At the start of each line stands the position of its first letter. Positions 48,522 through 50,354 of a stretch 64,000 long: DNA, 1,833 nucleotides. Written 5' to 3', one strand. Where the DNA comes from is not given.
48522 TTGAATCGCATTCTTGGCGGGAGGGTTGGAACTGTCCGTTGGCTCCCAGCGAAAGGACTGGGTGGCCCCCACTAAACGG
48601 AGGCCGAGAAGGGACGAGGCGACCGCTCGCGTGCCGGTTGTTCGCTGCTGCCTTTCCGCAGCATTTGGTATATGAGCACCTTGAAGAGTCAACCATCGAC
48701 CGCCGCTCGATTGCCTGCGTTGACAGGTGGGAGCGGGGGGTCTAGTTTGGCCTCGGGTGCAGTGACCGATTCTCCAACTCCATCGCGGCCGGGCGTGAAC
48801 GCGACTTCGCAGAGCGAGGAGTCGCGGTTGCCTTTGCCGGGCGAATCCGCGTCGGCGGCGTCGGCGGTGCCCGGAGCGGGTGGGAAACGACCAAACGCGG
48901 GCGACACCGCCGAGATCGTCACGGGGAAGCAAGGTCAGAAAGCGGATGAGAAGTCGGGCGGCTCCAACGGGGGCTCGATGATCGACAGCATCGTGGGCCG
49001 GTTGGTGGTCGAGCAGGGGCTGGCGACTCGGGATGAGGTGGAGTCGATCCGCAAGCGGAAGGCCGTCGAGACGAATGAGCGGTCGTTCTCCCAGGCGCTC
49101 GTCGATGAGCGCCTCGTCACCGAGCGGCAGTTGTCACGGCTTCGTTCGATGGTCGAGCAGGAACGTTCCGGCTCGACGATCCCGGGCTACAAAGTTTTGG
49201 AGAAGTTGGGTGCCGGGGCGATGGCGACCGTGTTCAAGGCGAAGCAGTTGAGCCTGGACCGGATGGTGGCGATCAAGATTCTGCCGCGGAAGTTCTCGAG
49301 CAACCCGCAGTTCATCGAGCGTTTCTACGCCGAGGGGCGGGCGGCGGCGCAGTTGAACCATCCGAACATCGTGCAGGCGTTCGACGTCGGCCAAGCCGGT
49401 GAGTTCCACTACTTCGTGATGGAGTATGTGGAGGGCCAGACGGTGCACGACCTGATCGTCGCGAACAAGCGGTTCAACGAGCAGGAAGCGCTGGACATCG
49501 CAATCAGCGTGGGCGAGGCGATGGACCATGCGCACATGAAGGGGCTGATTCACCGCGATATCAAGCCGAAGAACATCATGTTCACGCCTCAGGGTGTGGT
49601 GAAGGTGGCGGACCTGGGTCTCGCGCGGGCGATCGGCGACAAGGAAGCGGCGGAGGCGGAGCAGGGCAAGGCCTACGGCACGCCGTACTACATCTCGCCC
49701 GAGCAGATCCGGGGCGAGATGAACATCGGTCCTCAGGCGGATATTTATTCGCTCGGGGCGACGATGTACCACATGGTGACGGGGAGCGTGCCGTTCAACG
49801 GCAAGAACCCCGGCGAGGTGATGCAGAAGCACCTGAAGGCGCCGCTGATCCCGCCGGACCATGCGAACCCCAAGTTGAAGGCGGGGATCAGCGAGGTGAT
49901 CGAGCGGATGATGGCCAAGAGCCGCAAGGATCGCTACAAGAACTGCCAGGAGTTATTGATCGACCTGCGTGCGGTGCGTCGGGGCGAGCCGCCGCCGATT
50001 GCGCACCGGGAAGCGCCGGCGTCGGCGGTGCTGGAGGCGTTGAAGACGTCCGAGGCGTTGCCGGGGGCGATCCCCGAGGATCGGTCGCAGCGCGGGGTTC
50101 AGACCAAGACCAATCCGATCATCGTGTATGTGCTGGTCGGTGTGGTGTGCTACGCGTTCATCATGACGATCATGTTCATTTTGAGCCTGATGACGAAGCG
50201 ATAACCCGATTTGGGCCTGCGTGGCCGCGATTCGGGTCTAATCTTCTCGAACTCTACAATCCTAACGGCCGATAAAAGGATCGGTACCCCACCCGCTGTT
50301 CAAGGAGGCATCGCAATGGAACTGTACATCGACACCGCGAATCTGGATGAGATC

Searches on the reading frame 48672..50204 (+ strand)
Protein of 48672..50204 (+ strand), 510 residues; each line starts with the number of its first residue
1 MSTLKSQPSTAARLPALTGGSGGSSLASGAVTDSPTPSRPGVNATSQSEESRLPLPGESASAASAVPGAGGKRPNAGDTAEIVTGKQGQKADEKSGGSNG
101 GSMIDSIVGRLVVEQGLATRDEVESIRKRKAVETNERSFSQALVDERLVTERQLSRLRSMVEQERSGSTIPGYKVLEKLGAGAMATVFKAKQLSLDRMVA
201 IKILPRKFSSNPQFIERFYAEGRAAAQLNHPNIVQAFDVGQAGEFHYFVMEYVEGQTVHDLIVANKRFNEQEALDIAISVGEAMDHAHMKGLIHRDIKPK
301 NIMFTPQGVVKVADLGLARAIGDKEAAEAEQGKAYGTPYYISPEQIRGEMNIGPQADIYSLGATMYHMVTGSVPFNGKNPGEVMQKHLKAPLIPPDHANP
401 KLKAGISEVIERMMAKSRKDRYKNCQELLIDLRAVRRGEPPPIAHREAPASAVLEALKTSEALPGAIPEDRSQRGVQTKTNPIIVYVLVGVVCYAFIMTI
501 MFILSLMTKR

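Call 42: search_protein_families(library=pfam, proteins=[window:48672-50204:+], max_evalue=0.01)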
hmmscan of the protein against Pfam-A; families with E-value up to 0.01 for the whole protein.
window:48672-50204:+ (510 aa): 6 families
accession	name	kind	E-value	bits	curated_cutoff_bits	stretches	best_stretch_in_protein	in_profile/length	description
PF00069.31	Pkinase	-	1.5e-53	182.3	31.7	1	173-423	1-253/263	Protein kinase domain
PF07714.23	PK_Tyr_Ser-Thr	-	8.5e-36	124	23.1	1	175-421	3-248/258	Protein tyrosine and serine/threonine kinase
PF01636.29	APH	-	1.4e-05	25.5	23.2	0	287-318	165-197/239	Phosphotransferase enzyme family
PF14531.12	Kinase-like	-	4.3e-05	23.3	25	1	286-382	160-258/289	Kinase-like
PF03109.22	ABC1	-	6.4e-05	22.7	22.9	1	246-325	143-221/244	ABC1 atypical kinase-like domain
PF17667.7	Pkinase_fungal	-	0.0064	15.7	24.1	0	289-348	305-367/387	Fungal protein kinase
